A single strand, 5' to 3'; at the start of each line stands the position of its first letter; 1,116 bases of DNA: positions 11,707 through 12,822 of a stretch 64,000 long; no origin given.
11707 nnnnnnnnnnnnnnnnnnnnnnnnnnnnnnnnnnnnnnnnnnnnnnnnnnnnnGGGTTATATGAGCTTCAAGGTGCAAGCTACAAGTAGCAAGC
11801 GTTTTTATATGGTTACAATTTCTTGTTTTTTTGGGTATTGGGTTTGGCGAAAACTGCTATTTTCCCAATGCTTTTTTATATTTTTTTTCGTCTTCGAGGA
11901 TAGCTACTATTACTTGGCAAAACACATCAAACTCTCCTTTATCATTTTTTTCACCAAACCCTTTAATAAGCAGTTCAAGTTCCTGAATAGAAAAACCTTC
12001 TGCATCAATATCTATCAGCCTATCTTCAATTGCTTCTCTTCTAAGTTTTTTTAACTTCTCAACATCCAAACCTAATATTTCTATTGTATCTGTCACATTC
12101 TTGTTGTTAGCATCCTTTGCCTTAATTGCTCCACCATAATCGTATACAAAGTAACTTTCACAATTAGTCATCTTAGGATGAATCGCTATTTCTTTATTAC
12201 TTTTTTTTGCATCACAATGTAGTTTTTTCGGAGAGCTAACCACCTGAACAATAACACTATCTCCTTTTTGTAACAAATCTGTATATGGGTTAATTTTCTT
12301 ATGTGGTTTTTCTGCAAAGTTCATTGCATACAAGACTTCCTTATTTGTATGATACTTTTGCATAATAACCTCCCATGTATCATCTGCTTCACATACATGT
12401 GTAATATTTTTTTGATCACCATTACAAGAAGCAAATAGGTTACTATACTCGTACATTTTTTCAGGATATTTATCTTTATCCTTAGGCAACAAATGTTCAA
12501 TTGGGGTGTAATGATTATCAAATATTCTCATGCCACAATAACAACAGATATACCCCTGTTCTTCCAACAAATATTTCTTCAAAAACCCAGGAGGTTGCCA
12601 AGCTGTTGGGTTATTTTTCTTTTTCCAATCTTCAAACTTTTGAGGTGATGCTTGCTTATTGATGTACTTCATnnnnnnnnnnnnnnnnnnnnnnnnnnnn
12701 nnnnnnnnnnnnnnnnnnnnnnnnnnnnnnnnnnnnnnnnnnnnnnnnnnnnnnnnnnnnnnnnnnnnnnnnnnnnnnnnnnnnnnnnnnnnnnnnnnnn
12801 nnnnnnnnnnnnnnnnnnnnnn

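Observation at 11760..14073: Low-GC two-gene cassette with Septu (PtuA/PtuB) anti-phage architecture, inserted between the MoxR cluster and the DUF4159/TldD genes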

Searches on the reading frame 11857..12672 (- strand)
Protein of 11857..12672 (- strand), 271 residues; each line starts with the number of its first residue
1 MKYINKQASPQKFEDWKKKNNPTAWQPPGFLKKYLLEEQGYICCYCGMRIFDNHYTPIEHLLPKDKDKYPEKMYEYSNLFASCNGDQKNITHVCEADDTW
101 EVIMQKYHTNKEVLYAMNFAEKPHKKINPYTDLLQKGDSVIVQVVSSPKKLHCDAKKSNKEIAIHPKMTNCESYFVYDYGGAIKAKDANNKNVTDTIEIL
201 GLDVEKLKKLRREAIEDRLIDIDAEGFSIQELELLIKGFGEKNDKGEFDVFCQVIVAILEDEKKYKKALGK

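Call 3: search_protein_families(library=padloc, proteins=[window:11857-12672:-], max_evalue=0.01)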
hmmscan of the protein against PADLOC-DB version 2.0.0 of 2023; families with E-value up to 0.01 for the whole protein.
window:11857-12672:- (271 aa): 40 families (the best 25 are shown)
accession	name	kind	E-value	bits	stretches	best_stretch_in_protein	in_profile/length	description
PDLC00332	PtuB1|PtuB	-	6.2e-49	164.7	2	1-97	1-101/212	Unknown function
PDLC00346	PtuB1|PtuB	-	1.5e-38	130.9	1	1-261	1-210/214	Unknown function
PDLC00322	PtuB1|PtuB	-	7e-36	122.1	2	1-96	1-101/215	Unknown function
PDLC00320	PtuB1|PtuB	-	3.1e-35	119.9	2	145-261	86-200/202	Unknown function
PDLC00314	PtuB1|PtuB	-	1.9e-28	97.6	2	1-100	1-105/156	Unknown function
PDLC02924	HNH_I-A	-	2.5e-26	90.9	1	1-255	1-195/198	-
PDLC00324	PtuB1|PtuB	-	1e-24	85.5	2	1-97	1-95/209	Unknown function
PDLC00344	PtuB1|PtuB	-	3.9e-23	80.3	2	1-87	1-93/213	Unknown function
PDLC00326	PtuB1|PtuB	-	1.3e-20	72.2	2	1-87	1-90/197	Unknown function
PDLC00349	PtuB1|PtuB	-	1.3e-15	56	2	1-89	1-105/260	Unknown function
PDLC00337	PtuB1|PtuB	-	2.3e-12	45.2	1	31-84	47-98/216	Unknown function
PDLC00358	PtuB1|PtuB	-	4.1e-12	44.2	2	31-87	36-89/215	Unknown function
PDLC00355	PtuB1|PtuB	-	1.4e-11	42.6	1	1-214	1-203/263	Unknown function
PDLC00338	PtuB1|PtuB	-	2.7e-11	41.4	1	1-89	1-101/261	Unknown function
PDLC00334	PtuB1|PtuB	-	7.9e-11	40.2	2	33-88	37-92/222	Unknown function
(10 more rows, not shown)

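Call 4: search_protein_families(library=pfam, proteins=[window:11857-12672:-], max_evalue=0.01)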
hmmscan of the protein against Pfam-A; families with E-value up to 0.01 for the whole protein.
window:11857-12672:- (271 aa): 0 families

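Call 5: search_protein_families(library=ncbifam, proteins=[window:11857-12672:-], max_evalue=0.01)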
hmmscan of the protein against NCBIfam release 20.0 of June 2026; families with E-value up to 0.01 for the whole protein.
window:11857-12672:- (271 aa): 3 families
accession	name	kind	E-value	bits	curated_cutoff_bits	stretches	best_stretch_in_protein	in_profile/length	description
NF041761.1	PtuB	equivalog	9.1e-23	81.2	150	2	1-110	1-115/218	retron Ec78 anti-phage system effector HNH endonuclease PtuB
TIGR02646.1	TIGR02646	subfamily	6.7e-19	68.4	52.15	2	31-91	15-74/144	retron system putative HNH endonuclease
NF049971.1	CRISPR_Cas9d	exception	0.0028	16.3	375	1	21-66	528-573/986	type II CRISPR RNA-guided endonuclease Cas9d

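Call 13: search_solved_structures(query=window:11857-12672:-, max_evalue=1, show_alignments=2)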
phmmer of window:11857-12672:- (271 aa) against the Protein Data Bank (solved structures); distinct sequences matched with E-value up to 1: 12.
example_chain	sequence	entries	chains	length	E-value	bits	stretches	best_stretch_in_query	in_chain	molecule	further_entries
22bv_F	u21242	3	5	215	7.9e-06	28.6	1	1-88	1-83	TIGR02646 family protein | PtuB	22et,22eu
8ee7_C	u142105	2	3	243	3.6e-05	26.4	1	34-84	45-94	PtuB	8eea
9vh1_F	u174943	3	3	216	0.00013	24.6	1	31-88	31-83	Retron Ec78 putative HNH endonuclease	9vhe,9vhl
22bu_F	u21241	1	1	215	0.00015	24.4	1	1-88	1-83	TIGR02646 family protein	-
9l7p_H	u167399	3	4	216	0.002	20.7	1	34-88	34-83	TIGR02646 family protein | Retron I-A effector PtuB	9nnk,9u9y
9nnb_J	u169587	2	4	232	0.0023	20.5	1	34-88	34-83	Retron I-A effector PtuB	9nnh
9kjx_F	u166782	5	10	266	0.0031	20.1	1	34-88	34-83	TIGR02646 family protein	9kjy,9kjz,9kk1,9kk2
9e8z_E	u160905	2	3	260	0.0096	18.4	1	3-86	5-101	Retron Ec83 putative HNH endonuclease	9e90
6me0_C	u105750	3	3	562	0.072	15.6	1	13-67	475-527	Maturase reverse transcriptase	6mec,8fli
9o4a_C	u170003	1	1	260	0.15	14.5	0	3-86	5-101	Retron Ec83 putative HNH endonuclease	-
4mx2_A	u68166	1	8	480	0.39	13.2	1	40-130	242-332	Adenylosuccinate lyase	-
9bpl_A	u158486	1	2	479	0.83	12.1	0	40-130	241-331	Adenylosuccinate lyase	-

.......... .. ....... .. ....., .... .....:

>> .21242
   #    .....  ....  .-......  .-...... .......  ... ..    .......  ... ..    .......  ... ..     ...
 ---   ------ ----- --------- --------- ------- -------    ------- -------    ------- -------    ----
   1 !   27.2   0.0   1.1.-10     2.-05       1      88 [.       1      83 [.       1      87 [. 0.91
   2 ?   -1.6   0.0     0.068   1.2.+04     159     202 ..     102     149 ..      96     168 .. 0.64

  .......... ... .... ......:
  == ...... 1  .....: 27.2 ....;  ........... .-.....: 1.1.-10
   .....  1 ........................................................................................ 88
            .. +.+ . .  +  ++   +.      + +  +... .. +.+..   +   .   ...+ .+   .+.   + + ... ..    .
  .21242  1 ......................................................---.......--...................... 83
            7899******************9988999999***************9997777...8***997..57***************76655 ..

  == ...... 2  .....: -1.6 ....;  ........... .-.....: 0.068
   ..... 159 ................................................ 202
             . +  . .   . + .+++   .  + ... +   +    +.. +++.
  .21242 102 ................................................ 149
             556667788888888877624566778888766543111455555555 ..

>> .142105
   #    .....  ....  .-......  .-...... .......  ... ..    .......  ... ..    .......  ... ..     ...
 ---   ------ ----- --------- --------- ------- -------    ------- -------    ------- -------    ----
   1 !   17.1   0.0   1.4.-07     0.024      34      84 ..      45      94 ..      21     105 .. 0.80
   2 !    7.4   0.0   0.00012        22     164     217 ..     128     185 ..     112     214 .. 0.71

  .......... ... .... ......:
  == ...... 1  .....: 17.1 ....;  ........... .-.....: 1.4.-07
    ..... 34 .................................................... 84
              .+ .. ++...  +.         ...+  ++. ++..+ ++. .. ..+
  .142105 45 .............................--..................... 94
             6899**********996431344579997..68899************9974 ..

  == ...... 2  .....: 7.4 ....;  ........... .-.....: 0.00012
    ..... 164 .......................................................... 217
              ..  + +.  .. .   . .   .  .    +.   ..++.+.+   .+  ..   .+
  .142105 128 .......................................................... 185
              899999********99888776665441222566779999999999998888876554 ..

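Call 16: find_encoding_contigs(protein=window:11857-12672:-, flank=10000, max_places=6)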
Protein window:11857-12672:- (271 aa): 1 contig read that carries it; 1 place shown.
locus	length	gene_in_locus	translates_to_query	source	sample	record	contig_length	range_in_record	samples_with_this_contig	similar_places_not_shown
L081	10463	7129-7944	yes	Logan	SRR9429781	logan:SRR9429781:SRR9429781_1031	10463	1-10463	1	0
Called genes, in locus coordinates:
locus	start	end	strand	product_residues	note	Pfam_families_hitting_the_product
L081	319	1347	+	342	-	-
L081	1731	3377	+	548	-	PF01523:PmbA_TldD_1st, PF19289:PmbA_TldD_3rd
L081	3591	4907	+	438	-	PF19289:PmbA_TldD_3rd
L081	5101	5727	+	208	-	PF13709:DUF4159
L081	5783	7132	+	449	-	PF02463:SMC_N, PF11398:DUF2813 (weak), PF13175:AAA_15, PF13476:AAA_23, PF13514:AAA_27 (weak), PF13555:AAA_29 (weak), PF13304:AAA_21, PF02463:SMC_N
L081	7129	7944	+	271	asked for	-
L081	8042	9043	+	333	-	PF20030:bpMoxR, PF00004:AAA (weak), PF07726:AAA_3, PF07728:AAA_5, PF17863:AAA_lid_2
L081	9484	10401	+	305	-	PF01882:DUF58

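Call 17: find_homologous_proteins(query=window:11857-12672:-, max_evalue=0.00001)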
Query window:11857-12672:- (271 aa): 74 proteins with E <= 0.00001 among 759 candidates.
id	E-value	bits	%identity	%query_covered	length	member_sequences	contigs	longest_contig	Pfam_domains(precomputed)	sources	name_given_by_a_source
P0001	7.4e-183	624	100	100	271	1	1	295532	-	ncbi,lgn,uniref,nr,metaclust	ncbi:HNH endonuclease family protein [Microscilla marina]|uniref:TIGR02646 family protein n=1 Tax=Mi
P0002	1.2e-106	374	62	100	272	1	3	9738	-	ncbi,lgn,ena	-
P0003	5.7e-106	372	64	99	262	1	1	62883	-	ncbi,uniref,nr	ncbi:hypothetical protein [uncultured Microscilla sp.]|uniref:hypothetical protein n=1 Tax=unculture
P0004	6.0e-101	355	60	99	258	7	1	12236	-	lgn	-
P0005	6.8e-99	349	60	99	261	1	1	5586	-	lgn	-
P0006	2.6e-28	117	31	96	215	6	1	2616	-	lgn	-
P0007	4.9e-27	113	28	96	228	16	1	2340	-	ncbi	-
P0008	7.0e-27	112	31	96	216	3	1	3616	-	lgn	-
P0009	4.4e-26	110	31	94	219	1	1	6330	-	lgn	-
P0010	1.2e-25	108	30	96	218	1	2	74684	-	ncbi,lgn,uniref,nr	ncbi:TIGR02646 family protein [Planktothrix sp. FACHB-1355]|uniref:TIGR02646 family protein n=1 Tax=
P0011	1.2e-25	108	31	96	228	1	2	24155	-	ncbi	-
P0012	8.5e-25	106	30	96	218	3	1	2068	-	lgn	-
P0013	1.6e-24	105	29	96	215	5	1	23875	-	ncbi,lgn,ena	-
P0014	2.9e-24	104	27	96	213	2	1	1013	-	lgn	-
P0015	3.8e-24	103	31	96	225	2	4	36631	-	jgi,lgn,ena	jgi:uncharacterized protein (TIGR02646 family)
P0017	1.0e-23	102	35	41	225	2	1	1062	-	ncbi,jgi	jgi:uncharacterized protein (TIGR02646 family)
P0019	5.5e-23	100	38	33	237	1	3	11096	-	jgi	jgi:uncharacterized protein (TIGR02646 family)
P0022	8.6e-23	99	30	90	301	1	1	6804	PF01476.27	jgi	jgi:uncharacterized protein (TIGR02646 family)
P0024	1.4e-22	98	40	71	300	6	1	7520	-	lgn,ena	-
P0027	4.5e-21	93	28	83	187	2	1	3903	-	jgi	jgi:uncharacterized protein (TIGR02646 family)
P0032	5.4e-20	90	31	94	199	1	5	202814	-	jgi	jgi:uncharacterized protein (TIGR02646 family)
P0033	6.3e-20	90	29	40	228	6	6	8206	-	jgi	jgi:uncharacterized protein (TIGR02646 family)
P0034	6.9e-20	90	31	88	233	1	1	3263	-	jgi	jgi:uncharacterized protein (TIGR02646 family)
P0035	1.2e-19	89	31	88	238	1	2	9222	-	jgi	jgi:uncharacterized protein (TIGR02646 family)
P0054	1.0e-13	69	29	85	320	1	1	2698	-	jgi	jgi:hypothetical protein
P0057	2.6e-13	68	29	96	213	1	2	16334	-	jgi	jgi:uncharacterized protein (TIGR02646 family)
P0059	3.4e-13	68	39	32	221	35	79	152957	-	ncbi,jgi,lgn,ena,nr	ncbi:TIGR02646 family protein [bacterium 1xD8-6]|jgi:TIGR02646 family protein|nr:TIGR02646 family pr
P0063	3.7e-11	61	27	85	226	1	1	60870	-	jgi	jgi:uncharacterized protein (TIGR02646 family)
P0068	6.0e-9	54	48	23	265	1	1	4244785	-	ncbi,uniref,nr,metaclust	ncbi:TIGR02646 family protein [Beggiatoa alba B18LD]|uniref:TIGR02646 family protein n=1 Tax=Beggiat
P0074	2.0e-6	45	31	31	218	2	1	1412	-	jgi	jgi:uncharacterized protein (TIGR02646 family)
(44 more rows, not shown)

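Call 21: search_protein_families(library=pfam, proteins=[P0002, P0003, P0004, P0005, P0022, P0024, P0054], max_evalue=10)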
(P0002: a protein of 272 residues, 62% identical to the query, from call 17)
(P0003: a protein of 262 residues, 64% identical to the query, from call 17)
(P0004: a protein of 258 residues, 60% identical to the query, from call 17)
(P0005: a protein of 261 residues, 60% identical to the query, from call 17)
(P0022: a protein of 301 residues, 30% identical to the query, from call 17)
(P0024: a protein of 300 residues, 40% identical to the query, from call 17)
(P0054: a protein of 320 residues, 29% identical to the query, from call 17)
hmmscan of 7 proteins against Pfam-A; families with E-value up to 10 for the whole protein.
P0002 (272 aa): 6 families
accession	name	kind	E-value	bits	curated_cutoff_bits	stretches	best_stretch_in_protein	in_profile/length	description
PF01476.26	LysM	-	0.023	15.1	20.9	1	98-123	5-28/43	LysM domain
PF01844.29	HNH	-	0.031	14.8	21.4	1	45-86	1-38/47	HNH endonuclease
PF02820.24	MBT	-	0.11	13.2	22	1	104-132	37-65/69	mbt repeat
PF11155.13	DUF2935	-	0.15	13.1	24.4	1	51-168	12-103/121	Domain of unknown function (DUF2935)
PF17797.7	RL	-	0.19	12.1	22.8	1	153-198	19-65/71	RL domain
PF24615.2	Spectrin_Anc-1_2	-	0.53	11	28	1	188-241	32-85/105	Nuclear anchorage protein 1, spectrin repeat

P0003 (262 aa): 1 family
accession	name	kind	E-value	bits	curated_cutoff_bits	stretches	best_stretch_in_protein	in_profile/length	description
PF01476.26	LysM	-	0.067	13.6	20.9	1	96-137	5-42/43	LysM domain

P0004 (258 aa): 3 families
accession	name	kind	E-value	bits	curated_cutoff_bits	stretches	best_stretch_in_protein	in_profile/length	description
PF07478.18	Dala_Dala_lig_C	-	0.07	13.1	24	1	123-218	59-151/204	D-ala D-ala ligase C-terminus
PF01844.29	HNH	-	0.1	13.2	21.4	1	43-82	1-38/47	HNH endonuclease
PF24615.2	Spectrin_Anc-1_2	-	0.2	12.4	28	1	187-229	42-84/105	Nuclear anchorage protein 1, spectrin repeat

P0005 (261 aa): 2 families
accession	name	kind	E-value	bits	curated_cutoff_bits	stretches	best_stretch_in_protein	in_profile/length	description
PF01844.29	HNH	-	0.026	15.1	21.4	1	43-83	1-37/47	HNH endonuclease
PF01476.26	LysM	-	0.18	12.2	20.9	1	96-118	5-27/43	LysM domain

P0022 (301 aa): 4 families
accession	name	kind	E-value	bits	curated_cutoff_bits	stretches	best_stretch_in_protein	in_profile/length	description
PF01476.26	LysM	-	3.1e-06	27.5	20.9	1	121-144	1-24/43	LysM domain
PF08761.16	dUTPase_2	-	0.017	15.8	22.9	1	103-159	101-159/162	dUTPase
PF23577.1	LysM_RLK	-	0.02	15.3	27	1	124-147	6-28/44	LysM domain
PF01844.29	HNH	-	0.062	13.9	21.4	1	74-112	1-37/47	HNH endonuclease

P0024 (300 aa): 2 families
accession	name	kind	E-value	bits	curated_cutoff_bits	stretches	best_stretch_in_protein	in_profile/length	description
PF01476.26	LysM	-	0.006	17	20.9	1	116-169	1-40/43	LysM domain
PF12756.13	zf-C2H2_2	-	0.12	13.1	26.9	1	67-100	49-81/100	C2H2 type zinc-finger (2 copies)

P0054 (320 aa): 1 family
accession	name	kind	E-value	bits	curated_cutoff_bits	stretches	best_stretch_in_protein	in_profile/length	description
PF12756.13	zf-C2H2_2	-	0.01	16.5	26.9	1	77-107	49-78/100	C2H2 type zinc-finger (2 copies)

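Call 31: find_encoding_contigs(protein=P0003, flank=10000, max_places=3)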
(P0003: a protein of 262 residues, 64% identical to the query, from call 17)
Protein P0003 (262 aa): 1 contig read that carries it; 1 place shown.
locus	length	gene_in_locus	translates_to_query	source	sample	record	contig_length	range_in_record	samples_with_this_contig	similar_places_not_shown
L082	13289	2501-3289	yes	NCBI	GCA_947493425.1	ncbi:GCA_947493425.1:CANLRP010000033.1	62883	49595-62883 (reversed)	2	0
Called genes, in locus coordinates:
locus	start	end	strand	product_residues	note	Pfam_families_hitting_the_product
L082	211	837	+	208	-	PF13709:DUF4159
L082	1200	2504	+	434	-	PF02463:SMC_N, PF11398:DUF2813 (weak), PF13175:AAA_15, PF13476:AAA_23, PF13514:AAA_27 (weak), PF13555:AAA_29 (weak), PF13304:AAA_21, PF13175:AAA_15, +1 more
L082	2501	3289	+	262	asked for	-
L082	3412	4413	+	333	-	PF20030:bpMoxR, PF00004:AAA (weak), PF07726:AAA_3, PF07728:AAA_5, PF17863:AAA_lid_2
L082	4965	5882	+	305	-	PF01882:DUF58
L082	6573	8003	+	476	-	PF07584:BatA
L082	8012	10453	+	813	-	-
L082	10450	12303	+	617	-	-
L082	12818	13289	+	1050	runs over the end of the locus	PF13620:CarboxypepD_reg, PF13715:CarbopepD_reg_2, PF25183:OMP_b-brl_4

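Call 32: find_encoding_contigs(protein=P0002, flank=10000, max_places=3)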
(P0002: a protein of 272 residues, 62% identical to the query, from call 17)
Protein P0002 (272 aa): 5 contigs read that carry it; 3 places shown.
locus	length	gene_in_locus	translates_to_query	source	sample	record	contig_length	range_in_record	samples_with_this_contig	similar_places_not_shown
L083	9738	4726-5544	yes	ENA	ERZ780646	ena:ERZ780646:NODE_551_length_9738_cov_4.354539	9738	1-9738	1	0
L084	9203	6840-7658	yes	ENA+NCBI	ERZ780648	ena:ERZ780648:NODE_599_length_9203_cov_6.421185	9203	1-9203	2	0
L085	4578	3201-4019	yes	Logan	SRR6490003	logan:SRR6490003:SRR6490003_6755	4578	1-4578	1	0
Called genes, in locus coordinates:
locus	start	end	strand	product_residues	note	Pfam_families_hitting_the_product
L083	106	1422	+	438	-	PF19289:PmbA_TldD_3rd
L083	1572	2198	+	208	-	PF13709:DUF4159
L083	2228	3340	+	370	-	PF11199:DUF2891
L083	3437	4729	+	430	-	PF02463:SMC_N, PF11398:DUF2813 (weak), PF13175:AAA_15, PF13476:AAA_23, PF13514:AAA_27, PF13555:AAA_29 (weak), PF13304:AAA_21, PF13175:AAA_15, +1 more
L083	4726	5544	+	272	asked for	-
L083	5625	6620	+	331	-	PF20030:bpMoxR, PF00004:AAA (weak), PF07726:AAA_3, PF07728:AAA_5, PF17863:AAA_lid_2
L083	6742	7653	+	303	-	PF01882:DUF58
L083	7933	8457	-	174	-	PF13673:Acetyltransf_10, PF00583:Acetyltransf_1, PF13508:Acetyltransf_7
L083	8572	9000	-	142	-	-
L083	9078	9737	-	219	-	?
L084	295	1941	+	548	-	PF01523:PmbA_TldD_1st, PF19290:PmbA_TldD_2nd (faint), PF19289:PmbA_TldD_3rd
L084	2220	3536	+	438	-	PF19289:PmbA_TldD_3rd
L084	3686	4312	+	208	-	PF13709:DUF4159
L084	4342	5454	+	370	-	PF11199:DUF2891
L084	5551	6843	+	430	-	PF02463:SMC_N, PF11398:DUF2813 (weak), PF13175:AAA_15, PF13476:AAA_23, PF13514:AAA_27, PF13555:AAA_29 (weak), PF13304:AAA_21, PF13175:AAA_15, +1 more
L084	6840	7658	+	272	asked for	-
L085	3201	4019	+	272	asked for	-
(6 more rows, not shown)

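Call 37: predict_structure(alignment_id=A2)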
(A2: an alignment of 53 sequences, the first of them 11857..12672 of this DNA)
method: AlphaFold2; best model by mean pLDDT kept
length: 271 residues; sequences in the alignment: 53
mean_pLDDT: 93.2   pTM: 0.85
mean pLDDT of the five models: 93.2, 92.6, 92.2, 92.2, 91.2
residues with pLDDT >= 90: 224; 70-90: 39; 50-70: 7; < 50: 1
segments of 3 or more residues with pLDDT < 50: none
pLDDT, mean of each block of 10 residues (from residue 1): 98 98 91 98 98 89 92 97 91 96 93 84 73 95 86 95 97 97 98 98 97 93 78 96 98 97 94 77
secondary structure, 60 per line:
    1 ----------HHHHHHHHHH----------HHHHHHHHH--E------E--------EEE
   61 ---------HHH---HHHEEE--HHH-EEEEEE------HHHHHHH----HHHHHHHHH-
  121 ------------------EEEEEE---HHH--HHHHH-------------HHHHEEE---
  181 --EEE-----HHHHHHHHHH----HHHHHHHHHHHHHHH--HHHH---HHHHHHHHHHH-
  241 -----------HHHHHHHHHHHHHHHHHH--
elements in order: H11-20 H31-39 E58-60 E79-81 E88-93 H100-106 H111-119 E139-144 H153-157 H171-174 E175-177 E183-185 H191-200 H205-219 H222-225 H229-239 H252-269
